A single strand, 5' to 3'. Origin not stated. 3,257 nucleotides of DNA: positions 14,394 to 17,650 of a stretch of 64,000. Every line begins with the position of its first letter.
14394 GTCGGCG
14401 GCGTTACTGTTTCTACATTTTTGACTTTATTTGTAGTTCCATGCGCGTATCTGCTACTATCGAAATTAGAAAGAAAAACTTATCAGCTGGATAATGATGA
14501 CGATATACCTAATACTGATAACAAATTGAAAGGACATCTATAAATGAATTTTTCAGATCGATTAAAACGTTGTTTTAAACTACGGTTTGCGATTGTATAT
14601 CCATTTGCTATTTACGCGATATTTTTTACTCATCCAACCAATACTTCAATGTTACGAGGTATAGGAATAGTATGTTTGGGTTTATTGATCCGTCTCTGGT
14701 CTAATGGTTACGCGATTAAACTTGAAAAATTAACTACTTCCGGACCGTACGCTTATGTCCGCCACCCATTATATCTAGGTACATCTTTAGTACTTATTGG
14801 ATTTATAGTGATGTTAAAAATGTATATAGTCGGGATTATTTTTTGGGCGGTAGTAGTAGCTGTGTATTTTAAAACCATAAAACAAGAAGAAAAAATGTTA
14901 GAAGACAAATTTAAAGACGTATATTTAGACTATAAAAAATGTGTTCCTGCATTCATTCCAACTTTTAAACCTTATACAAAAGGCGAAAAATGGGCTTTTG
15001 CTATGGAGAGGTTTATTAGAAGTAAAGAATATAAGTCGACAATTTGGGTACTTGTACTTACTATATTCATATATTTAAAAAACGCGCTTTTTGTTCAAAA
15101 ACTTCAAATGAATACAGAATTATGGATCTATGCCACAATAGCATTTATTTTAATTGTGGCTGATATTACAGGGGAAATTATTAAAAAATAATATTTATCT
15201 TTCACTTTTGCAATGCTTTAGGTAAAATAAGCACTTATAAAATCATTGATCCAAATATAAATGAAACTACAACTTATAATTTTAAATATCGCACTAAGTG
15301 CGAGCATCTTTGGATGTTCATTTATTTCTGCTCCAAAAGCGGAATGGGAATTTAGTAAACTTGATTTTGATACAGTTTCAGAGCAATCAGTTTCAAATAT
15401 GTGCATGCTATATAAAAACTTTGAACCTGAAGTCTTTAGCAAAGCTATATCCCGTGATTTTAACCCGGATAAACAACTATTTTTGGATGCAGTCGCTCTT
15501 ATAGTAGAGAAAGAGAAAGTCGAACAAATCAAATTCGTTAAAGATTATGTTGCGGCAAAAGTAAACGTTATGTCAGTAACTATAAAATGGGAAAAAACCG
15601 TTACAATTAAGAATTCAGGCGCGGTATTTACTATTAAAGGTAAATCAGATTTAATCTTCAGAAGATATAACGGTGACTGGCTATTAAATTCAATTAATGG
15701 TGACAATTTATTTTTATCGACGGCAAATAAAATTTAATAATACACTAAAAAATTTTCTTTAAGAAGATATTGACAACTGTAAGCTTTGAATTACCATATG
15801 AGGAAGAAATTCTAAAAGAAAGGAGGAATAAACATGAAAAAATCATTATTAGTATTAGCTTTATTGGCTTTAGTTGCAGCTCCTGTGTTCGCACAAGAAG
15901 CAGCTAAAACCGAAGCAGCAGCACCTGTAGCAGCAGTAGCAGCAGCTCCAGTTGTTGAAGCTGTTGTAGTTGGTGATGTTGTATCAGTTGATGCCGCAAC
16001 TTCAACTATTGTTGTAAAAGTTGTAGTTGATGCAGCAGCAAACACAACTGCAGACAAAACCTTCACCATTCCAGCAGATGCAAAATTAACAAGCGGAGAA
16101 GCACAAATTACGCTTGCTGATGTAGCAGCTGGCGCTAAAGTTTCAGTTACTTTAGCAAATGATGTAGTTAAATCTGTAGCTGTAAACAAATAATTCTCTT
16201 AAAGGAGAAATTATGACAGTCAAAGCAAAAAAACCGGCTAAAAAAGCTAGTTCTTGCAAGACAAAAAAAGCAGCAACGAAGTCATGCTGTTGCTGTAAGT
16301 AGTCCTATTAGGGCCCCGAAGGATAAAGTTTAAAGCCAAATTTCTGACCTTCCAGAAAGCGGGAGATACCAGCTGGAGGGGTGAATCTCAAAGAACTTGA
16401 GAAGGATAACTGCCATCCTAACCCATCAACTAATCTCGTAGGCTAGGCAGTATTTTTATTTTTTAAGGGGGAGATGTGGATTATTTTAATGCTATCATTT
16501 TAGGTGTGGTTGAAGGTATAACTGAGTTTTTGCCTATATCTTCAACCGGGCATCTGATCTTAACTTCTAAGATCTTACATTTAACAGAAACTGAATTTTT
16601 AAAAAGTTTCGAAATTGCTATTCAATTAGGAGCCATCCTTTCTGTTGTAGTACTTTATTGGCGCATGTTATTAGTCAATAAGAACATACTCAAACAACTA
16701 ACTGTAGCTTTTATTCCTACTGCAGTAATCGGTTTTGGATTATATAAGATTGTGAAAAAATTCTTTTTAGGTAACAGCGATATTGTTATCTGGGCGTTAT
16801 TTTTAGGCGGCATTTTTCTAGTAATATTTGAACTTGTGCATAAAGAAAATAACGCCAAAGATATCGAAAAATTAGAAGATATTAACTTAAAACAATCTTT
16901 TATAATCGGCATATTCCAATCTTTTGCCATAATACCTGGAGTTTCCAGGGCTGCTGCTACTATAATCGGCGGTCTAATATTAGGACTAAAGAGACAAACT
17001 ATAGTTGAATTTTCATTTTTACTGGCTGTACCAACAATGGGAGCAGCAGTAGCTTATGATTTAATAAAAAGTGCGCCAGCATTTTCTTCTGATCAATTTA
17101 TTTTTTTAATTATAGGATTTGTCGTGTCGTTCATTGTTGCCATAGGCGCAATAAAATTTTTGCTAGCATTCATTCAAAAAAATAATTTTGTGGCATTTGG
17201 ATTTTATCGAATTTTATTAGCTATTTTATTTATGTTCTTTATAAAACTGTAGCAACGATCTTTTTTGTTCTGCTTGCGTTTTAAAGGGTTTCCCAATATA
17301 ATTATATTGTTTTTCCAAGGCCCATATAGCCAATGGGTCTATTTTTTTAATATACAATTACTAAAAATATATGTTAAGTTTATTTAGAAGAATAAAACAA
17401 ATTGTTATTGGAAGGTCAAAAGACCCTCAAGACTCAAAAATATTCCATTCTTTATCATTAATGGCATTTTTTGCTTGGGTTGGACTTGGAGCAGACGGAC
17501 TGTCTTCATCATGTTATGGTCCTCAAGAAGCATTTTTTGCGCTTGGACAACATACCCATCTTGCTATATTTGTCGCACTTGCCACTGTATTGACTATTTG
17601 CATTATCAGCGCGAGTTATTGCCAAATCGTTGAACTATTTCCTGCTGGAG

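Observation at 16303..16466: c-di-AMP (ydaO-type) riboswitch placed intercistronically, controlling uppP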

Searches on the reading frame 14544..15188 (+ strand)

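Call 7: search_protein_families(library=pfam, proteins=[window:14544-15188:+], max_evalue=0.01)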
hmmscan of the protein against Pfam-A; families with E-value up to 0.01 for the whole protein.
window:14544-15188:+ (215 aa): 3 families
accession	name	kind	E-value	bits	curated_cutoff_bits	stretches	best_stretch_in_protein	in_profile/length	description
PF04140.19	ICMT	-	1.7e-09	38.4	24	1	60-119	32-93/95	Isoprenylcysteine carboxyl methyltransferase (ICMT) family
PF04191.18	PEMT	-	6.9e-09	36.5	25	1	56-124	35-103/105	Phospholipid methyltransferase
PF06966.17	DUF1295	-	0.0016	18.4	20.4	1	62-132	154-233/235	Protein of unknown function (DUF1295)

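Call 8: search_protein_families(library=ncbifam, proteins=[window:14544-15188:+], max_evalue=0.01)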
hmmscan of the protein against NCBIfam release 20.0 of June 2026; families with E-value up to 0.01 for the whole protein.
window:14544-15188:+ (215 aa): 3 families
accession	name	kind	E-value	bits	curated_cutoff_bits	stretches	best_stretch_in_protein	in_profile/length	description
TIGR04571.1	LmtA_Leptospira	exception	4e-19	69.3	325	1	64-194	89-216/252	lipid A Kdo2 1-phosphate O-methyltransferase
NF040696.1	isopcys_mtase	equivalog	3.2e-15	56.5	160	1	49-140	97-189/190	protein-S-isoprenylcysteine O-methyltransferase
NF045656.1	MeththiolMtaseMddA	equivalog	5.1e-08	32.5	270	1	61-139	163-238/238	methanethiol S-methyltransferase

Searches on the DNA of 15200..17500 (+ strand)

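Call 38: build_rna_model(alignment_id=A2, structure=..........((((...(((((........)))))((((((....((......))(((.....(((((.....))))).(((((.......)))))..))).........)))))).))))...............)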
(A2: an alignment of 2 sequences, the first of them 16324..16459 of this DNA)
Model R1 built from alignment A2 (2 sequences, 136 columns); structure: as given.
model positions 136; base pairs 30; branch points 3; effective number of sequences 0.9; information 0.591 bits per position. Calibrated on 0.2 Mb of random sequence (short: E-values are rough).
structure used (alignment columns):
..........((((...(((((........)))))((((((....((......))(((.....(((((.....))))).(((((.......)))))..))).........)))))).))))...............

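Call 39: search_with_rna_model(model_id=R1, sources=[L001, L002, L003, L004, L005, L006, L007, L008, L009, L010, L011, L012, L013, L014, L015, L016, L017, L018, L019, L020, L021, L022, L023, L024, L025, L026, L027, L028, L029, L030, L031, L032, L033, L034, L035, L036, L037, L038, L039, L040, L041, L042, L043, L044, L045, L046, L047, L048, L049, L050, L051, L052, L053, L054, L055, L056, L057, L058, L059, L060, L061, L062, L063, L064, L065, L066, L067, L068, L069, L070, L071, L072, L073, L074, L075, L076, L077, L078, L079, L080, L081, window], max_evalue=1, make_alignment=true)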
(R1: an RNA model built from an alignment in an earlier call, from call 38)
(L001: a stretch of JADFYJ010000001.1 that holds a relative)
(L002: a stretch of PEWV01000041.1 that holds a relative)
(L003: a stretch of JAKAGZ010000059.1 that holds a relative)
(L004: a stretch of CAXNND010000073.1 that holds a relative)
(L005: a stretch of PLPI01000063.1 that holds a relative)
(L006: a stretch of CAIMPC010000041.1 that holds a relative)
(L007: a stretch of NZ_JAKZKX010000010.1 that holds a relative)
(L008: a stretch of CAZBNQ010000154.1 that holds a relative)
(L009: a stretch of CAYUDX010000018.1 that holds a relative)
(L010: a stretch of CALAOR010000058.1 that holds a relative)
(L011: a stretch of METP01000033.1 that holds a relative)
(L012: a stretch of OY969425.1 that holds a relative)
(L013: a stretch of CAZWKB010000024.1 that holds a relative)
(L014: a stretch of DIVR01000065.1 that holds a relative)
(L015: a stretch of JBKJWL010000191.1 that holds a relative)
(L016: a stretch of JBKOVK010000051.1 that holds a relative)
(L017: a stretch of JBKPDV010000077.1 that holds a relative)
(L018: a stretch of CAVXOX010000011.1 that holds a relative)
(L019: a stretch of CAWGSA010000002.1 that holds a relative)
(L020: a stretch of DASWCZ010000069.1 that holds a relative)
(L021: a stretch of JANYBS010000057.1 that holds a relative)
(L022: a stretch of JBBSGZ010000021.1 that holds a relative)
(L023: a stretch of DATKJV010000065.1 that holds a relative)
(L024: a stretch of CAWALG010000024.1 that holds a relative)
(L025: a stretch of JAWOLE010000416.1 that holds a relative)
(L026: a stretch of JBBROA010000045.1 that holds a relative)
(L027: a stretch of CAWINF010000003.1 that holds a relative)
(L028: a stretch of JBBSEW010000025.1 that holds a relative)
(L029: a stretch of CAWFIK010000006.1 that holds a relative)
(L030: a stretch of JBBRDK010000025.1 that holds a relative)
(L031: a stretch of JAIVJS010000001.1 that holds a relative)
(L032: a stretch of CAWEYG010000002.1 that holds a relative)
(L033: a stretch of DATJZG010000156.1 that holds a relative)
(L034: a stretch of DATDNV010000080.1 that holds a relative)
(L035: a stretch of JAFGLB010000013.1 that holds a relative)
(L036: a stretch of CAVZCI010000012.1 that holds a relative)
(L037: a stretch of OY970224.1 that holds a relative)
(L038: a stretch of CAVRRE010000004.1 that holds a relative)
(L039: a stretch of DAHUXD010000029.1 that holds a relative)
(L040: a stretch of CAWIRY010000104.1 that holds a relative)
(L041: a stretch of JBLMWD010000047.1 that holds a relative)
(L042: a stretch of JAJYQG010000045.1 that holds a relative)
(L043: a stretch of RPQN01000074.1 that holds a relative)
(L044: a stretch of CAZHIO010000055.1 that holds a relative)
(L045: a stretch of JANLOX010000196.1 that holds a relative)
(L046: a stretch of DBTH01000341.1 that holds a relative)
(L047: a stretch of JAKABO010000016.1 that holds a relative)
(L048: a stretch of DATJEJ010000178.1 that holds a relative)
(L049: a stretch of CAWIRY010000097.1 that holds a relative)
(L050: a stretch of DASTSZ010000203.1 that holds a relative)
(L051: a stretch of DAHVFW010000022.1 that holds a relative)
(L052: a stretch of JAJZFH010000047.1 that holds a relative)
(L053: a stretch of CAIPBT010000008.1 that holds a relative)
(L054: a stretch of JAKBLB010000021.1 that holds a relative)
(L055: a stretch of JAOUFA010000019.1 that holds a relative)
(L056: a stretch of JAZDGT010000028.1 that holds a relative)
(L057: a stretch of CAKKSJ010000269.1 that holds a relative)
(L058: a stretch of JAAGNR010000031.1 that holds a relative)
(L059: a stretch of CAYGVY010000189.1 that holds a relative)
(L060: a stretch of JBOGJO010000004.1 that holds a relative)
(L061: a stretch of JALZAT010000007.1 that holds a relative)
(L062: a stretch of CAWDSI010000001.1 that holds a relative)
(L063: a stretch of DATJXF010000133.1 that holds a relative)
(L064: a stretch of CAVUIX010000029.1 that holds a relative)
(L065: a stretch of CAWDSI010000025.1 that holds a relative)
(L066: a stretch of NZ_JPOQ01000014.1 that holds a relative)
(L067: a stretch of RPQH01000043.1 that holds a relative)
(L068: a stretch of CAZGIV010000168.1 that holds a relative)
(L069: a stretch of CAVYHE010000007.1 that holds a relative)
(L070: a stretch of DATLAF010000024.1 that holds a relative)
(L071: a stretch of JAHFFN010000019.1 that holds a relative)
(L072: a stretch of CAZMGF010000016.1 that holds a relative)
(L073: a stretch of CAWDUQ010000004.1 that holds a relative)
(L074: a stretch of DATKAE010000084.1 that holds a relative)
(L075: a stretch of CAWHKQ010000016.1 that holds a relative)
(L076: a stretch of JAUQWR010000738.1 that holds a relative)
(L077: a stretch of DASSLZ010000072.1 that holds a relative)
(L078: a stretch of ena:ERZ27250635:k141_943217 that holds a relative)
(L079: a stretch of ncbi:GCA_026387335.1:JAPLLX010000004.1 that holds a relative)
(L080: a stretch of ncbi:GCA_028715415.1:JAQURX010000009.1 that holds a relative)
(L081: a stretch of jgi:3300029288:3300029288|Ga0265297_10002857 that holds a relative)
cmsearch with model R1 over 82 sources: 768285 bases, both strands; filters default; matches with E-value up to 1: 5.
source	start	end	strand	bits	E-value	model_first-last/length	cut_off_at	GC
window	16324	16459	+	169.8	4.5e-41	1-136/136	no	0.42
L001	2982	3116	+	168.8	8e-41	1-136/136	no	0.44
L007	3683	3791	+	40.2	3.1e-07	11-121/136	no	0.68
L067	3815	3955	+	35.5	5.2e-06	1-136/136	no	0.41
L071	3775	3926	+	32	4.1e-05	12-120/136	no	0.58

Alignment A3: 5 matches aligned to the model, 204 columns, each read 5' to 3' on its own strand. Consensus structure (alignment columns), stored with it:
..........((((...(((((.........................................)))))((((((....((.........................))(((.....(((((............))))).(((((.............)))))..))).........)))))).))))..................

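Call 62: build_rna_model(alignment_id=A3)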
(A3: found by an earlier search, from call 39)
Model R2 built from alignment A3 (5 sequences, 204 columns); structure: stored with the alignment.
model positions 136; base pairs 30; branch points 3; effective number of sequences 1.67; information 0.59 bits per position. Calibrated on 0.2 Mb of random sequence (short: E-values are rough).
structure used (alignment columns):
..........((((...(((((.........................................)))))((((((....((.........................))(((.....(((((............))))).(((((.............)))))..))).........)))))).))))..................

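Call 63: search_with_rna_model(model_id=R2, sources=[L001, L002, L003, L004, L005, L006, L007, L008, L009, L010, L011, L012, L013, L014, L015, L016, L017, L018, L019, L020, L021, L022, L023, L024, L025, L026, L027, L028, L029, L030, L031, L032, L033, L034, L035, L036, L037, L038, L039, L040, L041, L042, L043, L044, L045, L046, L047, L048, L049, L050, L051, L052, L053, L054, L055, L056, L057, L058, L059, L060, L061, L062, L063, L064, L065, L066, L067, L068, L069, L070, L071, L072, L073, L074, L075, L076, L077, L078, L079, L080, L081, L082, window], max_evalue=1, make_alignment=true)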
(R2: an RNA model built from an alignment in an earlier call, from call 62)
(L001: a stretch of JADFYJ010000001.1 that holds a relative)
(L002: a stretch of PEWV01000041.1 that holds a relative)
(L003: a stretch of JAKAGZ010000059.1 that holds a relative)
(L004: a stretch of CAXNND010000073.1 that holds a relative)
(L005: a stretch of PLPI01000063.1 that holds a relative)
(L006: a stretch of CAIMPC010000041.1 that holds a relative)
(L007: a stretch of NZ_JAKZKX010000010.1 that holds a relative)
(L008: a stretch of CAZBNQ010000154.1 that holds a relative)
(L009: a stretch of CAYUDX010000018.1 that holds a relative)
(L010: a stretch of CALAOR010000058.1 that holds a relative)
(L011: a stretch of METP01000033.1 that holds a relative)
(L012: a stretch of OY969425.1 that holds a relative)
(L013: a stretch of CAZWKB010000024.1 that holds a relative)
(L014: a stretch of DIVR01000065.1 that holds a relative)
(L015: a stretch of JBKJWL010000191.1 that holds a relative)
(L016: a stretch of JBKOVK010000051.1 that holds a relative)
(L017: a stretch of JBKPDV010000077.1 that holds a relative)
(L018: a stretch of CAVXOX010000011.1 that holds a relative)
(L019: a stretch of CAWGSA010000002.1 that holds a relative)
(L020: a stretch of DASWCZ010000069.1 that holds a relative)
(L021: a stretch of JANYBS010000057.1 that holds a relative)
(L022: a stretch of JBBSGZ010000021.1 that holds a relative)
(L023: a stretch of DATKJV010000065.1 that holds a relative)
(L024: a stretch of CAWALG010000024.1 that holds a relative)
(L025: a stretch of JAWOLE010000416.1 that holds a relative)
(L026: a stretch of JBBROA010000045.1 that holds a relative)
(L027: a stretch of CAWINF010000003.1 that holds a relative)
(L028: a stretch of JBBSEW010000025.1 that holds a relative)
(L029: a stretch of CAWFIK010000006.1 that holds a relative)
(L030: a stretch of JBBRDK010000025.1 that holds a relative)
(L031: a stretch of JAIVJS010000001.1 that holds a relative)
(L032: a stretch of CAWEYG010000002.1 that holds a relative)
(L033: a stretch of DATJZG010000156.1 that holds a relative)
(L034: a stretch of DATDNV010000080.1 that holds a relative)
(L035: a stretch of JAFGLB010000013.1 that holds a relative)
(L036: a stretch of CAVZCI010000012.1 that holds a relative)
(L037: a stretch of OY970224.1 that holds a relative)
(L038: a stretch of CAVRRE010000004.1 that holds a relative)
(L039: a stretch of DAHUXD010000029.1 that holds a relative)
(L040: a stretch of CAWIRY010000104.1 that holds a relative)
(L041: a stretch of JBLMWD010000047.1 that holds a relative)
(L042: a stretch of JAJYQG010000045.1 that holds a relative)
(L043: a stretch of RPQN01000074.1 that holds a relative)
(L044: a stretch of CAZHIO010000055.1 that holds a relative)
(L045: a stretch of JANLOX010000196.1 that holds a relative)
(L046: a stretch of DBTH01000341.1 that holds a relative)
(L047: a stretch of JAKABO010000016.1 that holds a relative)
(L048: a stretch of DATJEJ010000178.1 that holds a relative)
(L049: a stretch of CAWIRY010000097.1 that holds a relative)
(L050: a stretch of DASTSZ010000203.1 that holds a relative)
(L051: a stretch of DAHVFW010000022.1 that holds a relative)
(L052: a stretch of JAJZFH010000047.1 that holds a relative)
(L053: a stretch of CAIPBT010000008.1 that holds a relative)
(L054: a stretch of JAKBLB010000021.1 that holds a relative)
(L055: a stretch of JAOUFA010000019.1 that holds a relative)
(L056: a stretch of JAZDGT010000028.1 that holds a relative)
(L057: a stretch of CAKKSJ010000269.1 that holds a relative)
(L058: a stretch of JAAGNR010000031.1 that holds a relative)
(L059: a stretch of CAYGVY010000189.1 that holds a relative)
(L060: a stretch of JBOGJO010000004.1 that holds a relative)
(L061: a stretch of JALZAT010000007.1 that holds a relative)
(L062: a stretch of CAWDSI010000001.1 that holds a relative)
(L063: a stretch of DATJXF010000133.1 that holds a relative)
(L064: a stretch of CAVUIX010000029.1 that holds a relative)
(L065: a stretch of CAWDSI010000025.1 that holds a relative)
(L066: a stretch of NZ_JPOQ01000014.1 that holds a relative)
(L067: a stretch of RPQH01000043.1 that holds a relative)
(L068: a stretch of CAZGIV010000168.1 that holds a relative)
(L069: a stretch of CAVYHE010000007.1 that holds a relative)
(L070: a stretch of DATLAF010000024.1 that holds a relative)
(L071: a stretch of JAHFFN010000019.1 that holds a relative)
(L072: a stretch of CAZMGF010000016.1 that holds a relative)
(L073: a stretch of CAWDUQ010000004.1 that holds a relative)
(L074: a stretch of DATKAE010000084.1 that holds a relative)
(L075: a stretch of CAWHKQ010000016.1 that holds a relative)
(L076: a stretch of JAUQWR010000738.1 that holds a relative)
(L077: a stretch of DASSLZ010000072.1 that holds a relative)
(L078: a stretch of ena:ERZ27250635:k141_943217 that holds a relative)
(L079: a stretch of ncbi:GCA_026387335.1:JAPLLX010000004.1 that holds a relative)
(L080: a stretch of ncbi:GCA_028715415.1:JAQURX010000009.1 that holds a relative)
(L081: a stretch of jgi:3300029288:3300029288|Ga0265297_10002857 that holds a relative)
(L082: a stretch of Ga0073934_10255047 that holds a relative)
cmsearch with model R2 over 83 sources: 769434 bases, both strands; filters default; matches with E-value up to 1: 6.
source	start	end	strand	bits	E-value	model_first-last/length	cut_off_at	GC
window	16324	16459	+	140.4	1.9e-27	1-136/136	no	0.42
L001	2982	3116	+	138.2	5.8e-27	1-136/136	no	0.44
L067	3815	3955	+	112.7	2e-21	1-136/136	no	0.41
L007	3673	3809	+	94.7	1.7e-17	1-136/136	no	0.64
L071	3764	3947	+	73.6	6.4e-13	1-136/136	no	0.55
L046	3672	3838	+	48.8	1.5e-07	1-136/136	no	0.56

Alignment A5: 6 matches aligned to the model, 227 columns, each read 5' to 3' on its own strand. Consensus structure (alignment columns), stored with it:
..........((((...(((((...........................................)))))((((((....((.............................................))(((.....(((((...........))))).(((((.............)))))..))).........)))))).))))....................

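Call 81: search_rna_families(source=window, start=15200, end=17500, threshold=evalue, max_evalue=5)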
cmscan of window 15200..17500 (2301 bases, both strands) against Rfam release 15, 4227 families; matches with E-value up to 5: 9.
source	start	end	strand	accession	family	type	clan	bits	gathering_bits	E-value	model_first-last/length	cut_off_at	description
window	16324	16459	+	RF00379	c-di-AMP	Cis-reg; riboswitch;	-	68.7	38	2.8e-15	1-134/134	no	c-di-AMP riboswitch aptamer (ydaO/yuaA leader)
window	15930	16036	+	RF04214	MIR7526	Gene; miRNA;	-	21.4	110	0.37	1-113/113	no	MIR7526 microRNA precursor family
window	16254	16349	+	RF01201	snR40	Gene; snRNA; snoRNA; CD-box;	CL00054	20.1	50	0.67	1-93/93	no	Small nucleolar RNA snR40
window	15981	16045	+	RF00452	MIR172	Gene; miRNA;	-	19.5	70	0.6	1-114/114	no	mir-172 microRNA precursor family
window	15981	16045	-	RF00452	MIR172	Gene; miRNA;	-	18.9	70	0.91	1-114/114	no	mir-172 microRNA precursor family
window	15911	16055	+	RF01390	isrG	Gene; sRNA;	-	18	100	0.043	56-221/279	no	isrG Hfq binding RNA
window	15914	15962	-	RF03936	mir-4079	Gene; miRNA;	-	17.6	62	3.1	1-51/51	no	mir-4079 microRNA precursor family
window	17054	17157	-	RF03073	RT-19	Gene; sRNA;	-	16.9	78.3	3.2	1-99/99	no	RT-19 RNA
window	16100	16248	-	RF01249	snR190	Gene; snRNA; snoRNA; CD-box;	CL00044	14.5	40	2.9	1-198/198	no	Small nucleolar RNA snR190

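Call 86: search_with_rna_model(model_id=R2, sources=[L083, L084, L085, L086, L087, L088, L089], max_evalue=0.01)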
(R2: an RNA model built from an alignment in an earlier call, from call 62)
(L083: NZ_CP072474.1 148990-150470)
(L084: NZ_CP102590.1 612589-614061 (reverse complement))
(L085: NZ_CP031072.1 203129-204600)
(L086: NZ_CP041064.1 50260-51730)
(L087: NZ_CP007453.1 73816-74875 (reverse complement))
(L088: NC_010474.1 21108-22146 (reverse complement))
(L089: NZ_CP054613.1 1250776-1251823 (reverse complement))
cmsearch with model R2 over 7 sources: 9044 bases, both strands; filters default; matches with E-value up to 0.01: 8.
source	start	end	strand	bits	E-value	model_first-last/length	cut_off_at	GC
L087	426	565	+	78.6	6.1e-16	1-136/136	no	0.46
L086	640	786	+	72.4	1.4e-14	1-136/136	no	0.48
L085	642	790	+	71.7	2e-14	1-136/136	no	0.48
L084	868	1013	+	70.7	3.3e-14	1-136/136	no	0.46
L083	640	785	+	66.8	2.3e-13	1-136/136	no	0.47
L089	407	552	+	64.5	7e-13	1-136/136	no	0.53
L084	643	787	+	63.2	1.4e-12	1-136/136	no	0.5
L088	380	544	+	56.8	3.3e-11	1-136/136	no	0.51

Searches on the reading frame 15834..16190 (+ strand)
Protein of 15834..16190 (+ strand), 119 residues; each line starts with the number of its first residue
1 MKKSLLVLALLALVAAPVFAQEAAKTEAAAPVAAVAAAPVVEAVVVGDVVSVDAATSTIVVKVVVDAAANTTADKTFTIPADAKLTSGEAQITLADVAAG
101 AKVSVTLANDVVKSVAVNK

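Call 7: search_protein_families(library=pfam, proteins=[window:15834-16190:+], max_evalue=0.01)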
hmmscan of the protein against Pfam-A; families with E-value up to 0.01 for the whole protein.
window:15834-16190:+ (119 aa): 0 families

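Call 8: search_protein_families(library=ncbifam, proteins=[window:15834-16190:+], max_evalue=0.01)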
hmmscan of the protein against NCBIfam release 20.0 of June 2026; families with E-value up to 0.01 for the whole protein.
window:15834-16190:+ (119 aa): 0 families

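Call 19: find_homologous_proteins(query=window:15834-16190:+, max_evalue=0.001)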
Query window:15834-16190:+: 1828 candidates shared short words with the query, none scored E <= 0.001.

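Call 75: list_cluster_members(proteins=[window:16213-16299:+, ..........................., window:15834-16190:+])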
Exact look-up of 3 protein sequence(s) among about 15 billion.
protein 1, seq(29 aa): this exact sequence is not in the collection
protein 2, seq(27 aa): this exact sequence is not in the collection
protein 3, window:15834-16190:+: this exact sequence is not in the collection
